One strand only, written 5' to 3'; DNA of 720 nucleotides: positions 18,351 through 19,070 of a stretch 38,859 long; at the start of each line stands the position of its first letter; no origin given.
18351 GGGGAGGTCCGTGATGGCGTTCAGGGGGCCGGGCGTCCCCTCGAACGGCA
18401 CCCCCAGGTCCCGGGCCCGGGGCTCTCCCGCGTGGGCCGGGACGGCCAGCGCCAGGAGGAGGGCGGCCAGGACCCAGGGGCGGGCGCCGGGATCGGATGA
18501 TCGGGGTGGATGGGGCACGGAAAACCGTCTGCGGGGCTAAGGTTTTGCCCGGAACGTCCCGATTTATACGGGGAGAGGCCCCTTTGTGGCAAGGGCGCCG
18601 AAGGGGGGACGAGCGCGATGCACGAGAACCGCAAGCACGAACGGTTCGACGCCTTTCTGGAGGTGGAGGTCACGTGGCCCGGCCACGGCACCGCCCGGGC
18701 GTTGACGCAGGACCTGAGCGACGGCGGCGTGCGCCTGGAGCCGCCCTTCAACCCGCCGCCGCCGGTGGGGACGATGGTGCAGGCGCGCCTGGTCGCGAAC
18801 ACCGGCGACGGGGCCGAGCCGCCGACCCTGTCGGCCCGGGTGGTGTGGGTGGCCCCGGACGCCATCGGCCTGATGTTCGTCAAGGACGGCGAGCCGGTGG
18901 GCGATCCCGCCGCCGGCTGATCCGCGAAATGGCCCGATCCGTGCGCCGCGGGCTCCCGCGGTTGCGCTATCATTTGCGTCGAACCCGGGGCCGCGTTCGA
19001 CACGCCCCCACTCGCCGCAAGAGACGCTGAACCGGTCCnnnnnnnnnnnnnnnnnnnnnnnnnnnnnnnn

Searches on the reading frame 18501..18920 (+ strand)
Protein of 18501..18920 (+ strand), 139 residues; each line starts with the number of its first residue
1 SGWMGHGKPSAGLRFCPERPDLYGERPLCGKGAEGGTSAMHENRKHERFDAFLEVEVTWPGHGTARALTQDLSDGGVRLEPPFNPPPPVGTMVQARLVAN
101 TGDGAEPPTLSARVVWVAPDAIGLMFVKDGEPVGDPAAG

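Call 77: search_protein_families(library=pfam, proteins=[window:18501-18920:+], max_evalue=0.001)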
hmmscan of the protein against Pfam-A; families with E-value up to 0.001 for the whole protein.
window:18501-18920:+ (139 aa): 1 family
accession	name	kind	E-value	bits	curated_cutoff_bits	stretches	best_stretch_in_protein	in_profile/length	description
PF07238.19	PilZ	-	1.4e-10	41.9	22.5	1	42-127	1-86/102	PilZ domain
